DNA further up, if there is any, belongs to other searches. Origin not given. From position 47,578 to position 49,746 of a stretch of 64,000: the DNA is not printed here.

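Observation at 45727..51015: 1762-aa single-polypeptide BC-BCCP-CT carboxylase (eukaryote-type ACC layout) in a bacterial genome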

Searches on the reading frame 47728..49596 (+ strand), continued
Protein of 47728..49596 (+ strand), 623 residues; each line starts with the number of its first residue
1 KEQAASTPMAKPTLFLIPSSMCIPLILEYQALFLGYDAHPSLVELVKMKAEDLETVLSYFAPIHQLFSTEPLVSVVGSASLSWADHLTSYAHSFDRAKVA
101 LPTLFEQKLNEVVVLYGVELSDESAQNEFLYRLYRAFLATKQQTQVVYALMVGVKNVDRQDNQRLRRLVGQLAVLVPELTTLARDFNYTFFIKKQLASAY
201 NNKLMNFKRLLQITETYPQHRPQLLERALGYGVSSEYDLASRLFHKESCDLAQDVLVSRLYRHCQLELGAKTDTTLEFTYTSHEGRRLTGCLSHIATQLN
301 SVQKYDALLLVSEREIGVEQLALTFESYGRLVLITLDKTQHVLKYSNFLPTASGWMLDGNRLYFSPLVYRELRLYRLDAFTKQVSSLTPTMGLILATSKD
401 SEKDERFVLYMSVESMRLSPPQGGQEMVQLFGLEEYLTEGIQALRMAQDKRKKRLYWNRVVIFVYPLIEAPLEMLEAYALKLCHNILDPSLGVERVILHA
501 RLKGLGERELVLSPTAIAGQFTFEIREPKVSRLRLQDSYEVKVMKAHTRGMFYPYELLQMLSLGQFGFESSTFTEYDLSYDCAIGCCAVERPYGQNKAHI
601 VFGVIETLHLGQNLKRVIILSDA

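Call 66: search_protein_representatives(alignment_id=A2)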
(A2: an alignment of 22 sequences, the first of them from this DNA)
Query: 22 sequences, 679 profile positions. Proteins with E-value up to 0.001 (for the whole library): 1234; up to 1e-10: 718; up to 1e-30: 274. The best 150 are listed.
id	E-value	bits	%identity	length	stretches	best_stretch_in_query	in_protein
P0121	7.8e-203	692.5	-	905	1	3-679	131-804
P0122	9.9e-202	688.9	-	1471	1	3-679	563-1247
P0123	7.6e-201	685.9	-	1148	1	24-679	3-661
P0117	4.4e-195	666.9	-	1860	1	23-679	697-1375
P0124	9.8e-183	626.1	-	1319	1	9-632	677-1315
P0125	2.7e-182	624.6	-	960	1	30-679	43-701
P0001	1.4e-177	609.0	-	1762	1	5-679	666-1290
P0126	6.0e-172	590.4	-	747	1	150-678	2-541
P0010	9.1e-168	576.6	-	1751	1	6-679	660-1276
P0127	1.7e-161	555.8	-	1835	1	21-679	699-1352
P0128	3.1e-158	545.1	-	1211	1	13-679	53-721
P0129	5.8e-157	540.9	-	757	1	32-679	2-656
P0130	1.2e-154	533.3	-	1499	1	23-678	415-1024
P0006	2.4e-151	522.3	-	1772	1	4-679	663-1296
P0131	2.3e-146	505.8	-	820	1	3-580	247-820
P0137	6.3e-117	408.6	-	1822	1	4-679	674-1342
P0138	4.7e-116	405.7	-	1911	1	13-679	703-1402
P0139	3.8e-113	396.1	-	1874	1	26-679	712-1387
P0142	5.4e-104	365.9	-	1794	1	26-679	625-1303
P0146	8.7e-101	355.3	-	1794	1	8-679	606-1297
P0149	1.6e-99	351.1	-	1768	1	10-679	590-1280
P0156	3.8e-96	339.9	-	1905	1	21-679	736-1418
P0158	3.0e-92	327.0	-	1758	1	25-679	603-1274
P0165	1.0e-89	318.7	-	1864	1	29-679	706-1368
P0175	1.2e-85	305.3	-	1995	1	3-679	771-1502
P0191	1.6e-79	285.0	-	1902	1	61-679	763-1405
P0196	5.7e-78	279.9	-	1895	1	27-679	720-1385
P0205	4.7e-74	266.9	-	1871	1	27-679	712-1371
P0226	9.2e-68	246.1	-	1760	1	74-679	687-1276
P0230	2.6e-66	241.3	-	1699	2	417-679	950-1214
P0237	9.8e-64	232.8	-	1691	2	418-679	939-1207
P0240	2.6e-62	228.1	-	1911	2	7-523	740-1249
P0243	2.1e-61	225.1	-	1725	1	72-679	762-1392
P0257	1.6e-57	212.3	-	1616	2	423-679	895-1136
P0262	3.0e-56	208.1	-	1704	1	31-679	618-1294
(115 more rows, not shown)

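Call 67: list_cluster_members(proteins=[P0142, P0146, P0149, P0158, P0175, P0230, P0237, P0257, P0243, P0262])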
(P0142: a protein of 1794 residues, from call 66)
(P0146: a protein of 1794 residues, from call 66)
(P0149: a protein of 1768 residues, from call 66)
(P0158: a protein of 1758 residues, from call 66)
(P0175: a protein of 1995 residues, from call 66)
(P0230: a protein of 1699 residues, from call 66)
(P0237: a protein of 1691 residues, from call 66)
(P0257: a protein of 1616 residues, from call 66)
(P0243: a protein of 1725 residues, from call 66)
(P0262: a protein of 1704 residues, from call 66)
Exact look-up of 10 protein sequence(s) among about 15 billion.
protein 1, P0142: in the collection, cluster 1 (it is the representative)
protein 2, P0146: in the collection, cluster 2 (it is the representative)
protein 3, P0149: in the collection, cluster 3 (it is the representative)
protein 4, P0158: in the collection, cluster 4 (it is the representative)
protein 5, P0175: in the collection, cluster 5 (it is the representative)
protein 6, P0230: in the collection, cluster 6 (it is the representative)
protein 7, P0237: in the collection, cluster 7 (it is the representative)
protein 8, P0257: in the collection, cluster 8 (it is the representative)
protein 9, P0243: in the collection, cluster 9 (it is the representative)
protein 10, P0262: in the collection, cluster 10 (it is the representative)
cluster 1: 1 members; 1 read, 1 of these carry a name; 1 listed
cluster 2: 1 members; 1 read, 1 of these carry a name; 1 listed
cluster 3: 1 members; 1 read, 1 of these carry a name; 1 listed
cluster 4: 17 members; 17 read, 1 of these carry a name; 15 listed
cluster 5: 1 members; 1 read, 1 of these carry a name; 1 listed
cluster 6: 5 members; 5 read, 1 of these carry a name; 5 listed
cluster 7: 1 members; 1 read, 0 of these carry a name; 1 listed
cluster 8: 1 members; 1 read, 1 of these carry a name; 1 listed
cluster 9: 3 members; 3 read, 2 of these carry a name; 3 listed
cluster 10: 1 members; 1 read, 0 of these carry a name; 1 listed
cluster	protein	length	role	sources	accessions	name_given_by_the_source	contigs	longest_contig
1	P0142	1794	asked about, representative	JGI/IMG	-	acetyl/propionyl-CoA carboxylase alpha subunit/acetyl-CoA carboxylase carboxyltransferase ...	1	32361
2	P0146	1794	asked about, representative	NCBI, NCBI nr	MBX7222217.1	MAG: biotin/lipoyl-binding protein [Blastocatellia bacterium] | biotin/lipoyl-binding protein [Blastocatellia bacterium]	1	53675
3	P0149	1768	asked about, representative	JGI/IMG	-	acetyl-CoA carboxylase carboxyltransferase component/biotin carboxyl carrier protein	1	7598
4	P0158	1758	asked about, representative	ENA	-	-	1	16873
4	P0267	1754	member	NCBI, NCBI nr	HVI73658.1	MAG TPA: carboxyl transferase domain-containing protein [Anaeromyxobacteraceae bacterium] | carboxyl transferase domain-containing protein [Anaeromyxobacteraceae bacterium]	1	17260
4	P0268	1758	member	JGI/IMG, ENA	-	-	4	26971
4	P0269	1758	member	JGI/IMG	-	-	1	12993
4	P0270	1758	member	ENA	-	-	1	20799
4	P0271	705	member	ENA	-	-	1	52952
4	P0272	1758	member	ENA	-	-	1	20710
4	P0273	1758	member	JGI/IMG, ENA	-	-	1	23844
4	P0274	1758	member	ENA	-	-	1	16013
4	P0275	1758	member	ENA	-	-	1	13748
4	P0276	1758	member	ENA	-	-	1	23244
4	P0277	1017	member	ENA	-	-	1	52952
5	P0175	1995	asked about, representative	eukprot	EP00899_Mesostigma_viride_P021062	jgi/Mesvir1/28958/Mv17735-RA.1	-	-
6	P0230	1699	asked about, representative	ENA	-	-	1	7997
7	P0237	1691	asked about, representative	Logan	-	-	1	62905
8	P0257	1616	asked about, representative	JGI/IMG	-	acetyl/propionyl-CoA carboxylase alpha subunit/acetyl-CoA carboxylase carboxyltransferase ...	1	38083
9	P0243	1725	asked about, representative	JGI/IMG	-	acetyl/propionyl-CoA carboxylase alpha subunit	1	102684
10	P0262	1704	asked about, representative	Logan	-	-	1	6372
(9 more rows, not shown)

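Call 71: list_cluster_members(proteins=[P0137, P0138, P0139, P0156, P0191, P0196, P0240, P0165, P0205, P0226])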
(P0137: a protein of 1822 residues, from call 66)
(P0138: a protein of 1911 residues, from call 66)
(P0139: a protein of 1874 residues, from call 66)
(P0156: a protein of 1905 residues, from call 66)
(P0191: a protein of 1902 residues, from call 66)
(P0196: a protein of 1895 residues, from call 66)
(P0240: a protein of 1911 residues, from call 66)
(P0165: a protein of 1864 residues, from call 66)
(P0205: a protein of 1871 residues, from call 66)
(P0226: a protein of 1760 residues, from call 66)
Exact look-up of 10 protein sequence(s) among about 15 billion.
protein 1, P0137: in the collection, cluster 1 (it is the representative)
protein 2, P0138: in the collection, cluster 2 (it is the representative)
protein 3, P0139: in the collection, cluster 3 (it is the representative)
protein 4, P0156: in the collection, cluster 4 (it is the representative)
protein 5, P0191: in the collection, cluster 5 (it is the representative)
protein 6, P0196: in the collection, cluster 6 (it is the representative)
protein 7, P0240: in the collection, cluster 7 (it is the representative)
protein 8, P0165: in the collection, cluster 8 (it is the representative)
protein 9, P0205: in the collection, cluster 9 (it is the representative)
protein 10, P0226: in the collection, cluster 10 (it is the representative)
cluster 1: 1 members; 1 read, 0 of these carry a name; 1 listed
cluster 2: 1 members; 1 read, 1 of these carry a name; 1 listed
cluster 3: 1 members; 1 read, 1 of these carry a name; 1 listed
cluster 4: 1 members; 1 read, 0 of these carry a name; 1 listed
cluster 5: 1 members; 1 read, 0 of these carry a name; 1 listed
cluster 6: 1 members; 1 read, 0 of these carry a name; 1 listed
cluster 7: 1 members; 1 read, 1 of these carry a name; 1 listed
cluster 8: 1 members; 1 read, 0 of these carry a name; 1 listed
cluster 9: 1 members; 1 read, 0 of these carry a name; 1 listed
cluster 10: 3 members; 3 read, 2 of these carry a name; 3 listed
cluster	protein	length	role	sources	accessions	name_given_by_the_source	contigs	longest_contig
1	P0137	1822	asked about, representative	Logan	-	-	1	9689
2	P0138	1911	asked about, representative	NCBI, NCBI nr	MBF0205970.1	MAG: ATP-grasp domain-containing protein [Oligoflexia bacterium] | ATP-grasp domain-containing protein [Oligoflexia bacterium]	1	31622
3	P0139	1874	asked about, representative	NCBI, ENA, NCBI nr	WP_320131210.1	carboxyl transferase domain-containing protein [uncultured Holophaga sp.]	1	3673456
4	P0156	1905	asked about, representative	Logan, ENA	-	-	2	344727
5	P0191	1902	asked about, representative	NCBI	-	-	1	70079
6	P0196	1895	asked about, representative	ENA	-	-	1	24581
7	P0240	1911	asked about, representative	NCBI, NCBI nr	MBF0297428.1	MAG: ATP-grasp domain-containing protein [Oligoflexia bacterium] | ATP-grasp domain-containing protein [Oligoflexia bacterium]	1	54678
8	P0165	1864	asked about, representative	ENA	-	-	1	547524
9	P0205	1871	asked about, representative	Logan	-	-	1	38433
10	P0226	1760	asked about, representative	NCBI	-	-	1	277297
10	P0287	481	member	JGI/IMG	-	acetyl-CoA carboxylase carboxyltransferase component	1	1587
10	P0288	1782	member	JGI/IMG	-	acetyl/propionyl-CoA carboxylase alpha subunit/acetyl-CoA carboxylase carboxyltransferase ...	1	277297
